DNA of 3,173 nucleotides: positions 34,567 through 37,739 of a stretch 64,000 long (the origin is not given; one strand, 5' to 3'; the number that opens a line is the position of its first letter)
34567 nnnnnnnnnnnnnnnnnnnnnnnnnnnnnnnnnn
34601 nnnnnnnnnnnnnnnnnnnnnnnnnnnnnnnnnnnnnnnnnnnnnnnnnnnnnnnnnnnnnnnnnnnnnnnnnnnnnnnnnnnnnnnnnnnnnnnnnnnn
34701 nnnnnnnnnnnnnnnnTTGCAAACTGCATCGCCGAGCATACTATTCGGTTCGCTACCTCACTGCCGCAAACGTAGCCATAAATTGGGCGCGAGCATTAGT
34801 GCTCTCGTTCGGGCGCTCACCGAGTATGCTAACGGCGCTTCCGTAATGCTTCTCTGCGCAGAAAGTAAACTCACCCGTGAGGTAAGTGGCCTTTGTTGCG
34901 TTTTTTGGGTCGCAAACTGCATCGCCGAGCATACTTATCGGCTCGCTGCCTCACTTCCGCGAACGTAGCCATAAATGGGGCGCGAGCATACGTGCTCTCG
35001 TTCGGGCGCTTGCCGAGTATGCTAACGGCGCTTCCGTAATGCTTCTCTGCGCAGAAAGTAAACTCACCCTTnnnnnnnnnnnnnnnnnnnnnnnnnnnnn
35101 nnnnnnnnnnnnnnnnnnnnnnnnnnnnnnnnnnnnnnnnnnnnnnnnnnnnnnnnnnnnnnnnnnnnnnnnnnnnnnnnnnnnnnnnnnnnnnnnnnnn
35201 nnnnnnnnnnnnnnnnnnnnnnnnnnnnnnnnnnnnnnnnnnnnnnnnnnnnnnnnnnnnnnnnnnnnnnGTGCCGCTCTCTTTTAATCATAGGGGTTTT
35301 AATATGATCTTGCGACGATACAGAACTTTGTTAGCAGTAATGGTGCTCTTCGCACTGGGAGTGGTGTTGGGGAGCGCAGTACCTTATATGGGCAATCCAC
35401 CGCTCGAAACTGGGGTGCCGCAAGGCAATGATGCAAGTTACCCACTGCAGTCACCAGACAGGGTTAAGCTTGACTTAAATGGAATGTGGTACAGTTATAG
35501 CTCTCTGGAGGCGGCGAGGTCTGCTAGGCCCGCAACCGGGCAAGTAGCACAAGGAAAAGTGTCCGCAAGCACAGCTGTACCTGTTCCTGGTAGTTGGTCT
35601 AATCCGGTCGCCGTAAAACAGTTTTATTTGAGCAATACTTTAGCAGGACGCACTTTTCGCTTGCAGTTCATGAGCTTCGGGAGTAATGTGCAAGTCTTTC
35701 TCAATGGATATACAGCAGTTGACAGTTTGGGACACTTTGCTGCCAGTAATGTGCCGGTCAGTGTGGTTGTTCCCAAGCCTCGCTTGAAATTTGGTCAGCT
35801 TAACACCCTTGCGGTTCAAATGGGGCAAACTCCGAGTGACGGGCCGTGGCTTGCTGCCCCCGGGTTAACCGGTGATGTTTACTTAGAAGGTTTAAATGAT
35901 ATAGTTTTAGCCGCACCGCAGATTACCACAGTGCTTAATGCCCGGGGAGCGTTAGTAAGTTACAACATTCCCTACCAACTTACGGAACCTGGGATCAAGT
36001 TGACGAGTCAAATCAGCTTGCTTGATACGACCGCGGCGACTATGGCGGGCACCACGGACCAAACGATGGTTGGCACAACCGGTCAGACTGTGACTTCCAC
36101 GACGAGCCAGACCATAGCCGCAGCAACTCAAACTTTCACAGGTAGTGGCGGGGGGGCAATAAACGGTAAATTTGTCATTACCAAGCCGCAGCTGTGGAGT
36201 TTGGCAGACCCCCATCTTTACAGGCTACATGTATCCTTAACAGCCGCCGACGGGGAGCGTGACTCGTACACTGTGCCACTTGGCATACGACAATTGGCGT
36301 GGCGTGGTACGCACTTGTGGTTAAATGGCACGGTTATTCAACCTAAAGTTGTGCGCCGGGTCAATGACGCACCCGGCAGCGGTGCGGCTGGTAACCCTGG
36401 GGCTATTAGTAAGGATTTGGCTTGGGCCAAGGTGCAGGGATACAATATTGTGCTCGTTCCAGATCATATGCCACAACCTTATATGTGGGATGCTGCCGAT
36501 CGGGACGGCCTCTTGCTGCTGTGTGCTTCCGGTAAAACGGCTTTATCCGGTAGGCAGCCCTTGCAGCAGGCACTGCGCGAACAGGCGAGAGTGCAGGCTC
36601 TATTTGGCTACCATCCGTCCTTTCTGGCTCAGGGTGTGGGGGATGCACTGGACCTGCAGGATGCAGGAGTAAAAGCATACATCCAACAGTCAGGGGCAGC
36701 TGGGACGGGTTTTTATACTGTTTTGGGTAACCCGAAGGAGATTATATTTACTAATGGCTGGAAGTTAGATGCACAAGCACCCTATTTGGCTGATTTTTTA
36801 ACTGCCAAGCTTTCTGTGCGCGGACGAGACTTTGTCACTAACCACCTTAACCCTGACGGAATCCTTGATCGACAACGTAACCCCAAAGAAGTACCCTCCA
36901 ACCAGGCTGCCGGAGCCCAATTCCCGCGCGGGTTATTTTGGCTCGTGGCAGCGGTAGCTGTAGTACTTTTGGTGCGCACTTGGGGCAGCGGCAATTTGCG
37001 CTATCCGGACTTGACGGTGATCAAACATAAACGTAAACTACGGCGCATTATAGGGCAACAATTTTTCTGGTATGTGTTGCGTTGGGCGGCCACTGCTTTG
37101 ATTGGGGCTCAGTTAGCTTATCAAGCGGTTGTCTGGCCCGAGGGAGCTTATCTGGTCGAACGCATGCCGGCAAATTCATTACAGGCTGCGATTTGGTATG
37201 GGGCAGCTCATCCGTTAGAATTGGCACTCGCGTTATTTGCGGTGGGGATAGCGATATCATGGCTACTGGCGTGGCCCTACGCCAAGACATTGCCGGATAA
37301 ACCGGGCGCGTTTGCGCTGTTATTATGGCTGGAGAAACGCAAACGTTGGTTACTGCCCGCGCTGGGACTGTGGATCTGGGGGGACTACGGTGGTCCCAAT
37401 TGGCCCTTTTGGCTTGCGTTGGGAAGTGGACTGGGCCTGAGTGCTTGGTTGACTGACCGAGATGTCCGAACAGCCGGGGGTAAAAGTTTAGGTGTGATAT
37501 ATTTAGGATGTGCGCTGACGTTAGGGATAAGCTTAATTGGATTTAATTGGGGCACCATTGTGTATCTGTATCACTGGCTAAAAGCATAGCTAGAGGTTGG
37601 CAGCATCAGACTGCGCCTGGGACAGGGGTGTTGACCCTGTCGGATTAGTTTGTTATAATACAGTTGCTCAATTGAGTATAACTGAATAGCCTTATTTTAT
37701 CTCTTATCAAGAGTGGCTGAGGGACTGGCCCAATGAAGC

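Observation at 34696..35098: Tandem pair of ~193-nt elements whose copy-to-copy differences preserve base pairing (unclassified structured RNA candidate)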

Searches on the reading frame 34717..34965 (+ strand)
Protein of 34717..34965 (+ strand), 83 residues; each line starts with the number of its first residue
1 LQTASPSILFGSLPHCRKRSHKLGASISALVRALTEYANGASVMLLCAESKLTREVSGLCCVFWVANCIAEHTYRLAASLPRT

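Call 13: find_homologous_proteins(query=window:34717-34965:+, max_evalue=10)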
Query seq(83 aa) (83 aa): 1 proteins with E <= 10 among 2 candidates.
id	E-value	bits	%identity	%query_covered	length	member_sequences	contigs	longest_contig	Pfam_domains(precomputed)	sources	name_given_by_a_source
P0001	9.8e-19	85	87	63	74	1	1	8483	-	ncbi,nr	ncbi:MAG: hypothetical protein M0Z55_04755, partial [Peptococcaceae bacterium]|nr:hypothetical prote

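Call 16: find_encoding_contigs(protein=P0001, flank=10000, max_places=10)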
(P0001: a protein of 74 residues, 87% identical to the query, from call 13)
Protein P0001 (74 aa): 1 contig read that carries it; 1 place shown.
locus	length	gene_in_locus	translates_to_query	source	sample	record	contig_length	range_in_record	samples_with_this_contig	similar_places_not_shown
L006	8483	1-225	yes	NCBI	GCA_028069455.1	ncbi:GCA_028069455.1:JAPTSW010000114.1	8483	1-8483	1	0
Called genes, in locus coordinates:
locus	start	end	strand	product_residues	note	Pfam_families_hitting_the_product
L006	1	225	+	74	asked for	?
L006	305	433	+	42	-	-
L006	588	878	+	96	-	PF01985:CRS1_YhbY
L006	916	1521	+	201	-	PF01467:CTP_transf_like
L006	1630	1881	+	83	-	PF00076:RRM_1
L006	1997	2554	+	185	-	PF01966:HD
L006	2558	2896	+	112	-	PF02410:RsfS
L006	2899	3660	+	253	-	PF01209:Ubie_methyltran, PF13489:Methyltransf_23 (weak), PF08241:Methyltransf_11, PF08242:Methyltransf_12, PF13649:Methyltransf_25, PF13847:Methyltransf_31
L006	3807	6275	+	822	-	PF00133:tRNA-synt_1, PF01406:tRNA-synt_1e (faint), PF09334:tRNA-synt_1g, PF13603:tRNA-synt_1_2, PF00133:tRNA-synt_1, PF09334:tRNA-synt_1g, PF08264:Anticodon_1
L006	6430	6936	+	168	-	PF01035:DNA_binding_1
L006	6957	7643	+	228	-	PF03591:AzlC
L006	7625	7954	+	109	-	PF05437:AzlD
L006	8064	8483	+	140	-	PF03988:DUF347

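Call 61: search_protein_families(library=pfam, proteins=[window:34717-34965:+], max_evalue=1)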
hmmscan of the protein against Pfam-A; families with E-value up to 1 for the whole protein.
seq(83 aa): 0 families

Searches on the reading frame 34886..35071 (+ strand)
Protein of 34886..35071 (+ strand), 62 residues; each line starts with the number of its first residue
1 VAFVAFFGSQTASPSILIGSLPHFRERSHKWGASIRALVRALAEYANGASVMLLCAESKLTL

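Call 36: search_protein_representatives(alignment_id=A3)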
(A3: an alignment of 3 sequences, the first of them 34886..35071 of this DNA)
Query: 3 sequences, 67 profile positions. Proteins with E-value up to 0.001 (for the whole library): 5; up to 1e-10: 2; up to 1e-30: 1. The best 5 are listed.
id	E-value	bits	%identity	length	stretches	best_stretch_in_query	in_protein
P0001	2.4e-40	152.7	-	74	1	1-67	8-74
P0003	1.4e-12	63.8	-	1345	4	13-48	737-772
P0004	6.7e-06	42.3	-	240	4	4-32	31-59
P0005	1.5e-05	41.2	-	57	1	44-67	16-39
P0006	5.6e-05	39.4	-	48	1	4-28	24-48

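Call 38: find_encoding_contigs(protein=P0005, flank=10000, max_places=10)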
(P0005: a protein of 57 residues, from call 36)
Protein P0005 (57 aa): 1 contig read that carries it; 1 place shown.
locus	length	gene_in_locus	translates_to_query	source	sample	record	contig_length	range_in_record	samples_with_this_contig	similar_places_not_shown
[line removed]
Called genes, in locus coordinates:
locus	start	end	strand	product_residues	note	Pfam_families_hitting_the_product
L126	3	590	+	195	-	?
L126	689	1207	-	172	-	-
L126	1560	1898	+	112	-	PF04297:UPF0122, PF04545:Sigma70_r4 (faint), PF08281:Sigma70_r4_2 (weak)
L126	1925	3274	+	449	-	PF02881:SRP54_N, PF13401:AAA_22 (weak), PF00448:SRP54, PF02978:SRP_SPB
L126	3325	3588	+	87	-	PF00886:Ribosomal_S16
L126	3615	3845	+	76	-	PF13083:KH_KhpA-B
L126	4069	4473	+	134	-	PF11068:YlqD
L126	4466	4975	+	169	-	PF01782:RimM, PF05239:PRC, PF24986:PRC_RimM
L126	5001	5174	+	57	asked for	-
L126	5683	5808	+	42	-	?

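Call 39: find_encoding_contigs(protein=P0006, flank=10000, max_places=10)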
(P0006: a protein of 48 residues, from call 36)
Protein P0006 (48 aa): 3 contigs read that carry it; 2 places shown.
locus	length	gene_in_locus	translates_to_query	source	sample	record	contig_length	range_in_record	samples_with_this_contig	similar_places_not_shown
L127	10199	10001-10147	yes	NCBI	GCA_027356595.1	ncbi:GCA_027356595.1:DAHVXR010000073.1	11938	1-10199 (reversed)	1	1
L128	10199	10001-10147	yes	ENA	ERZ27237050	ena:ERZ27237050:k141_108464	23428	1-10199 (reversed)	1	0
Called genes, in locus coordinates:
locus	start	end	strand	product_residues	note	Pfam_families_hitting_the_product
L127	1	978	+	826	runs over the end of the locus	PF01368:DHH, PF02272:DHHA1, PF17768:RecJ_OB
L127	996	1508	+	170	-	PF00156:Pribosyltran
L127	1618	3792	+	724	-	PF01966:HD, PF13328:HD_4, PF04607:RelA_SpoT, PF02824:TGS, PF19296:RelA_AH, PF28438:RelA_RIS, PF13291:ACT_4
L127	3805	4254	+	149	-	PF02580:Tyr_Deacylase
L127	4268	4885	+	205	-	PF00753:Lactamase_B, PF12706:Lactamase_B_2 (weak)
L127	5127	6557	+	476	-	PF04055:Radical_SAM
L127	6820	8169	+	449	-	PF13393:tRNA-synt_His, PF00587:tRNA-synt_2b, PF13393:tRNA-synt_His, PF03129:HGTP_anticodon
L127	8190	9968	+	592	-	PF01336:tRNA_anti-codon, PF00152:tRNA-synt_2, PF02938:GAD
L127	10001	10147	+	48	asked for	-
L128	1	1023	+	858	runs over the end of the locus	PF01368:DHH, PF02272:DHHA1, PF17768:RecJ_OB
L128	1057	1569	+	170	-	PF00156:Pribosyltran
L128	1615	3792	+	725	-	PF01966:HD, PF13328:HD_4, PF04607:RelA_SpoT, PF02824:TGS, PF19296:RelA_AH, PF28438:RelA_RIS, PF13291:ACT_4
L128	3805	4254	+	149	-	PF02580:Tyr_Deacylase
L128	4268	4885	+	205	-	PF00753:Lactamase_B, PF12706:Lactamase_B_2 (weak)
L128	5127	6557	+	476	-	PF04055:Radical_SAM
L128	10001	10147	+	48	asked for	-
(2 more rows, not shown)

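Call 61: search_protein_families(library=pfam, proteins=[window:34886-35071:+], max_evalue=1)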
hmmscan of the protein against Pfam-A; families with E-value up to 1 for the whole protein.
seq(62 aa): 0 families

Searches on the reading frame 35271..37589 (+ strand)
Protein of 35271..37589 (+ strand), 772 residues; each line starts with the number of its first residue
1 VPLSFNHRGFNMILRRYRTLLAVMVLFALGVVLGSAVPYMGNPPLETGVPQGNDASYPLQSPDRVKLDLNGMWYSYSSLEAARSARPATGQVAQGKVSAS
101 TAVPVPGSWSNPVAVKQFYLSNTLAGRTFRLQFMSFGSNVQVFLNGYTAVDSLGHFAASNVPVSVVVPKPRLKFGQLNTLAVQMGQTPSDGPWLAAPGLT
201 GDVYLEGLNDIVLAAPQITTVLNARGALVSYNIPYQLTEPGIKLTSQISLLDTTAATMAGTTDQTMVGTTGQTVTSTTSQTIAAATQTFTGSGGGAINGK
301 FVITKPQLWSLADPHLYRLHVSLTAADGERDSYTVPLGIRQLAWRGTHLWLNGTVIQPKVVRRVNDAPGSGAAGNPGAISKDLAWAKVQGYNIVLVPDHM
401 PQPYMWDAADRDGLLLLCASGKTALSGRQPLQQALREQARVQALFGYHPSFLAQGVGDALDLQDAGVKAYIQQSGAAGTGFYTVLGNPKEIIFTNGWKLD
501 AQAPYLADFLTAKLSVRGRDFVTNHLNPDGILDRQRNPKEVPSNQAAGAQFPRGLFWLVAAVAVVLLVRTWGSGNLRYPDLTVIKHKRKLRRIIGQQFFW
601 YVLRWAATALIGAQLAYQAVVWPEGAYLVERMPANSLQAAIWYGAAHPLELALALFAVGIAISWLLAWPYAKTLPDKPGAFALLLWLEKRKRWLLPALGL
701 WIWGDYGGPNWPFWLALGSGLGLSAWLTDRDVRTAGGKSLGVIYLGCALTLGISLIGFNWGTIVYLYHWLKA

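Call 30: find_encoding_contigs(protein=window:35271-37589:+, flank=2500, max_places=10)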
Protein window:35271-37589:+ (772 aa): 14 contigs read that carry it; 4 places shown.
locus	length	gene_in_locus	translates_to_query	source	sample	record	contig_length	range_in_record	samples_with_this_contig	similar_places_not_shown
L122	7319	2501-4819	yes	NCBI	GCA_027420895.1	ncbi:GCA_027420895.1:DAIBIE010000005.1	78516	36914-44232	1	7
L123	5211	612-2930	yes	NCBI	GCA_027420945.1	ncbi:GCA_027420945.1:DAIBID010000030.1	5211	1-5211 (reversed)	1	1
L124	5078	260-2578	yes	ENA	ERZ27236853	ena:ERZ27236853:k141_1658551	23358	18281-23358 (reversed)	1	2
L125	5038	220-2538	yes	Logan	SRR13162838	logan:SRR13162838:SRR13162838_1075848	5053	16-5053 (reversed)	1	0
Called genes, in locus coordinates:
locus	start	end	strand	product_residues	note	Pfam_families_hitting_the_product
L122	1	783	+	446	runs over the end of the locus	PF05762:VWA_CoxE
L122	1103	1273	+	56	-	PF00037:Fer4, PF13237:Fer4_10, PF14697:Fer4_21 (weak), PF12838:Fer4_7, PF13187:Fer4_9, PF13484:Fer4_16 (weak), PF12797:Fer4_2 (weak), PF00037:Fer4, +5 more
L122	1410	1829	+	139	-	PF01475:FUR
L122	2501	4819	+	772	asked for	PF00703:Glyco_hydro_2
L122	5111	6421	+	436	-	PF03447:NAD_binding_3, PF00742:Homoserine_dh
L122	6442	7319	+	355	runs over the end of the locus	-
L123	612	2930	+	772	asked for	PF00703:Glyco_hydro_2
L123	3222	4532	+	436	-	PF03447:NAD_binding_3, PF00742:Homoserine_dh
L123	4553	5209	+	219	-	?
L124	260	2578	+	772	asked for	PF00703:Glyco_hydro_2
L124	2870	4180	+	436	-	PF03447:NAD_binding_3, PF00742:Homoserine_dh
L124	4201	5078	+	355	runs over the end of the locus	-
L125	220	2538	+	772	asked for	PF00703:Glyco_hydro_2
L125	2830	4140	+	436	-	PF03447:NAD_binding_3, PF00742:Homoserine_dh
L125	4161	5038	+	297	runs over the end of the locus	?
